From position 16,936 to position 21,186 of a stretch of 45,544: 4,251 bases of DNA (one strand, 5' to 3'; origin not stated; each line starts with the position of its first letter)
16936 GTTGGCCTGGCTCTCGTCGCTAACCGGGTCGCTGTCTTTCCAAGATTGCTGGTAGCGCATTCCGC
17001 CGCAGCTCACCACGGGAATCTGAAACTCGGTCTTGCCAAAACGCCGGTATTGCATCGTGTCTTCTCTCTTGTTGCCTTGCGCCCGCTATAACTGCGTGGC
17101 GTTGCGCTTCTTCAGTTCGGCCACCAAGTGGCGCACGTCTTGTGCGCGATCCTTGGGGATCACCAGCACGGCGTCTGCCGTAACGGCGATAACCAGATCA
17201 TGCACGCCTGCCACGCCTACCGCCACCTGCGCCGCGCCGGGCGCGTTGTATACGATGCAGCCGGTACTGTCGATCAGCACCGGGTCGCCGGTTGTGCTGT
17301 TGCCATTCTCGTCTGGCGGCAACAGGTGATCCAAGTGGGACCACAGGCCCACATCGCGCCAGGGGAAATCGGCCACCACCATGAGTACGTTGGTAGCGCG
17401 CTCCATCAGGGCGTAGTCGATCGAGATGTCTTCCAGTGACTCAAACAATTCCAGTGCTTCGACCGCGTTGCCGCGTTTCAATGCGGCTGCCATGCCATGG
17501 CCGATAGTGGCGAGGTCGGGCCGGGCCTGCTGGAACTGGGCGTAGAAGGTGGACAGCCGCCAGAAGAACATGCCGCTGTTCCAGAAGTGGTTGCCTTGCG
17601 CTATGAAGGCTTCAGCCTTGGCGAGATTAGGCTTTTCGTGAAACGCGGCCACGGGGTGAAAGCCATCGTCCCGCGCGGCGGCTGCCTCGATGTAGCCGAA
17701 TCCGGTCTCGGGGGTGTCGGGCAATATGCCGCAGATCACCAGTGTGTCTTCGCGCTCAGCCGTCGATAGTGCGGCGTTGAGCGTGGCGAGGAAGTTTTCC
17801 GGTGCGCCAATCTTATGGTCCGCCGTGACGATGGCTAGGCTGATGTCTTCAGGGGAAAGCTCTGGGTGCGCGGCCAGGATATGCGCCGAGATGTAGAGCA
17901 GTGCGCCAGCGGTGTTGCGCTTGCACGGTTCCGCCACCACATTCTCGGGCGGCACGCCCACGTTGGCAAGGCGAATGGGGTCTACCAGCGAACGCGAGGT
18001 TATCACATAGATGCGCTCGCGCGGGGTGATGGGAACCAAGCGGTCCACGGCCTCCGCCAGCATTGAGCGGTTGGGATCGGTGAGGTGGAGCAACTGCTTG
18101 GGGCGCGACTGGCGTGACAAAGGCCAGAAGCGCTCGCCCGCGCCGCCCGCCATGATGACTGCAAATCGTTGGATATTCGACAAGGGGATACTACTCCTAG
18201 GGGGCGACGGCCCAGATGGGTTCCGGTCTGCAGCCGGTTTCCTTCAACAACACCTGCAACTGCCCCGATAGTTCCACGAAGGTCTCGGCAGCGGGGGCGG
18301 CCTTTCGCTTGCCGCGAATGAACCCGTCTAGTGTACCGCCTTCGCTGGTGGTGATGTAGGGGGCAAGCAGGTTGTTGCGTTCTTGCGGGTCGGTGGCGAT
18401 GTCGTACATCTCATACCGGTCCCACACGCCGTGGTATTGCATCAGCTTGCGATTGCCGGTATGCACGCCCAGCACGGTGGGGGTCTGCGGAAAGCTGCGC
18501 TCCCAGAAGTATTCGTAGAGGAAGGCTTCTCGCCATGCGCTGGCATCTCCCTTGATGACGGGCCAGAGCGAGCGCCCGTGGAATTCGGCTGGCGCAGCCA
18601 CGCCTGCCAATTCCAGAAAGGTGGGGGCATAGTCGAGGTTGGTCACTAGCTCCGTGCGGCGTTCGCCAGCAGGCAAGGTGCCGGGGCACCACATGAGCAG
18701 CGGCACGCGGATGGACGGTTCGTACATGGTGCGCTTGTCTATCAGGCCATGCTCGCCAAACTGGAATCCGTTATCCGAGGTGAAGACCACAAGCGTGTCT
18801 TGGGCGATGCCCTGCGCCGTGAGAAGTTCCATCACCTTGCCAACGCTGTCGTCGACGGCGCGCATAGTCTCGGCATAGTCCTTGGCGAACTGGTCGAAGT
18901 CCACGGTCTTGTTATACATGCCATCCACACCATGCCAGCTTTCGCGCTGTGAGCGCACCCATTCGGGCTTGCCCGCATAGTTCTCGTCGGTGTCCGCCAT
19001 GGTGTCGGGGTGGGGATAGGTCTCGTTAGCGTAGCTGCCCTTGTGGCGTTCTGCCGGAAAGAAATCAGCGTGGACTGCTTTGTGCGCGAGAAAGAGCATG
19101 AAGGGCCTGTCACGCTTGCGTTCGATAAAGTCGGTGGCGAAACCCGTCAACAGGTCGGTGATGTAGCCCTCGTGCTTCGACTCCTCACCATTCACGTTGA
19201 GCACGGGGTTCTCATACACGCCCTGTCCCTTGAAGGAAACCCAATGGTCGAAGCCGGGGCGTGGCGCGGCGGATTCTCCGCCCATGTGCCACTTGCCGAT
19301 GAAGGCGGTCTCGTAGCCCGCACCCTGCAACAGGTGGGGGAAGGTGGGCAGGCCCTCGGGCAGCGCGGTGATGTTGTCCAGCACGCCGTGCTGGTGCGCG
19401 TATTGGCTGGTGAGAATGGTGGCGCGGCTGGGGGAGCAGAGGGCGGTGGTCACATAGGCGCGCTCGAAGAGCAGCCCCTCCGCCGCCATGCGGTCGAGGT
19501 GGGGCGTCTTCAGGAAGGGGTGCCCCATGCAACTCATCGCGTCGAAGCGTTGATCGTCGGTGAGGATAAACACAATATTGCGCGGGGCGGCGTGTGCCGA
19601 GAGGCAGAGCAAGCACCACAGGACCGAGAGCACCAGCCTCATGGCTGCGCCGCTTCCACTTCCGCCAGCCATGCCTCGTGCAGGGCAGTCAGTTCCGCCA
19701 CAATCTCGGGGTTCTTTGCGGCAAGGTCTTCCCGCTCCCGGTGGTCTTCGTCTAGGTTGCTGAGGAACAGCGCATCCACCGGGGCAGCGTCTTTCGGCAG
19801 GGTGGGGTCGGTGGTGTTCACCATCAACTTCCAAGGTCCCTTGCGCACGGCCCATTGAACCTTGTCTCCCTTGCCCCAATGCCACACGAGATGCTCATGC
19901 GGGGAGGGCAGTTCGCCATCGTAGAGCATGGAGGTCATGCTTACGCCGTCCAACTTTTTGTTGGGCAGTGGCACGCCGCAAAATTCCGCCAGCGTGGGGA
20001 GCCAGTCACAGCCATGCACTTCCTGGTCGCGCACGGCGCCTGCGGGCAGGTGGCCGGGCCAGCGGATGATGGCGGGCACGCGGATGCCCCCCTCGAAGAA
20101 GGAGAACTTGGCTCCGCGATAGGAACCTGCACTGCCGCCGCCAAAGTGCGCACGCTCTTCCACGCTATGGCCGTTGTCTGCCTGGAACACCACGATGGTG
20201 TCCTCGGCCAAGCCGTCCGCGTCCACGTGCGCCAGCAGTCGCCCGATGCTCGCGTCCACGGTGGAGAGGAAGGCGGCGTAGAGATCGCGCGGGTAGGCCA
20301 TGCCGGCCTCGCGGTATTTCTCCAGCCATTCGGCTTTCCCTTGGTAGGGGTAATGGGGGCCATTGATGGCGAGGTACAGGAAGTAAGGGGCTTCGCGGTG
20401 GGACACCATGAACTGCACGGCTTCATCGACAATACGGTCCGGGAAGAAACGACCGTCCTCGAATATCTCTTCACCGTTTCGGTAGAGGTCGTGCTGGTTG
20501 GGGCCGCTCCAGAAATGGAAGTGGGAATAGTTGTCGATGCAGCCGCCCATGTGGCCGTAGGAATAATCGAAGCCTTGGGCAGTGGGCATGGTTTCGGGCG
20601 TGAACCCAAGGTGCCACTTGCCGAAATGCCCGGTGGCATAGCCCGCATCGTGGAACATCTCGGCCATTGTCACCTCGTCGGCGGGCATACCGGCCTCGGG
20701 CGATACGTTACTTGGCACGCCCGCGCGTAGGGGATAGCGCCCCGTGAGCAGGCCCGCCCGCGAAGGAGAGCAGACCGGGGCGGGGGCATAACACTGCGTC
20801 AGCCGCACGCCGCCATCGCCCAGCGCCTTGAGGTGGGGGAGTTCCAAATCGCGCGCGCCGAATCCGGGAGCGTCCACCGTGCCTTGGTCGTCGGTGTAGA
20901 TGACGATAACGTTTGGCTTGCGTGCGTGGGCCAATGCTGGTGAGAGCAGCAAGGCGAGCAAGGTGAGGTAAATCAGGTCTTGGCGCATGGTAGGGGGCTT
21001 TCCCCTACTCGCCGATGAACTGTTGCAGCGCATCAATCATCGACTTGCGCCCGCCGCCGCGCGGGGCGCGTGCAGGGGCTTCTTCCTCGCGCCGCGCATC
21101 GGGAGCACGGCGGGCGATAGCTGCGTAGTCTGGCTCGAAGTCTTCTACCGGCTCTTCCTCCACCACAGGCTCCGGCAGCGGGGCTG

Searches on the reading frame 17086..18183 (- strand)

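Call 7: search_protein_families(library=pfam, proteins=[window:17086-18183:-], max_evalue=0.001)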
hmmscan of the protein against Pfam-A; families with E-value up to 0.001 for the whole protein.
window:17086-18183:- (365 aa): 3 families
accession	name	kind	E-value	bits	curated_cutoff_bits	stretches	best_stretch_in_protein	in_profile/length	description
PF00483.29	NTP_transferase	-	2.1e-30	106.5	21.2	1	8-284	2-235/245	Nucleotidyl transferase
PF22640.1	ManC_GMP_beta-helix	-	3.1e-14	53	27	1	300-357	2-55/55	MannoseP isomerase/GMP-like beta-helix domain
PF12804.13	NTP_transf_3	-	1e-05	26.2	27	1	8-69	1-53/160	MobA-like NTP transferase domain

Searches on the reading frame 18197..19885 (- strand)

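Call 7: search_protein_families(library=pfam, proteins=[window:18197-19885:-], max_evalue=0.001)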
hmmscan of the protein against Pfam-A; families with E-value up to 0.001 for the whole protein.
window:18197-19885:- (562 aa): 3 families
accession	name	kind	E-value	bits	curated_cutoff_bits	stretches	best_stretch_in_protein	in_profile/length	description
PF00884.28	Sulfatase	-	1.8e-67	228.3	25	1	102-429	1-301/301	Sulfatase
PF16347.10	SGSH_C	-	1.3e-38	133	29.3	1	377-507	1-132/154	N-sulphoglucosamine sulphohydrolase, C-terminal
PF01663.27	Phosphodiest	-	3.8e-11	43.6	23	2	106-172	3-66/342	Type I phosphodiesterase / nucleotide pyrophosphatase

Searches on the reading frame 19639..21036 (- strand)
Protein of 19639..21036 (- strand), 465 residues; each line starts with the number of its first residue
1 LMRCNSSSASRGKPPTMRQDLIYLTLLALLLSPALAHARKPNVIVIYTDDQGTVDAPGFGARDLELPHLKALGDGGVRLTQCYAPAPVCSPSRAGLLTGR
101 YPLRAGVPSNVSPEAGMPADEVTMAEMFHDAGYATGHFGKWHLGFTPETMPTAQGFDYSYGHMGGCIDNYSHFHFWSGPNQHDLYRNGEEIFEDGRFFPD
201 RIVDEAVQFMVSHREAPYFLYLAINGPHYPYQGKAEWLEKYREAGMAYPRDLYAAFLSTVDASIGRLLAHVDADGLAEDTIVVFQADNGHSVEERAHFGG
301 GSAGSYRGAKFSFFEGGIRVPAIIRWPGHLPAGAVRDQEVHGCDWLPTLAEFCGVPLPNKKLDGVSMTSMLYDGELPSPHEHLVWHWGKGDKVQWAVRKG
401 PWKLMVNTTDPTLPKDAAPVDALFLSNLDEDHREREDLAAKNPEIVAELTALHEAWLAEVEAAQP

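Call 7: search_protein_families(library=pfam, proteins=[window:19639-21036:-], max_evalue=0.001)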
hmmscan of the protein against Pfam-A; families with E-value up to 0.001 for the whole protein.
window:19639-21036:- (465 aa): 3 families
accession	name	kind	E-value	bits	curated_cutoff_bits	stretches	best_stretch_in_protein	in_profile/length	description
PF00884.28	Sulfatase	-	2.5e-54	185.1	25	1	41-354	1-300/301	Sulfatase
PF16347.10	SGSH_C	-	1.8e-08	35.1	29.3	1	313-405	11-107/154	N-sulphoglucosamine sulphohydrolase, C-terminal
PF01663.27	Phosphodiest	-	2.5e-06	27.8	23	1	65-291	19-222/342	Type I phosphodiesterase / nucleotide pyrophosphatase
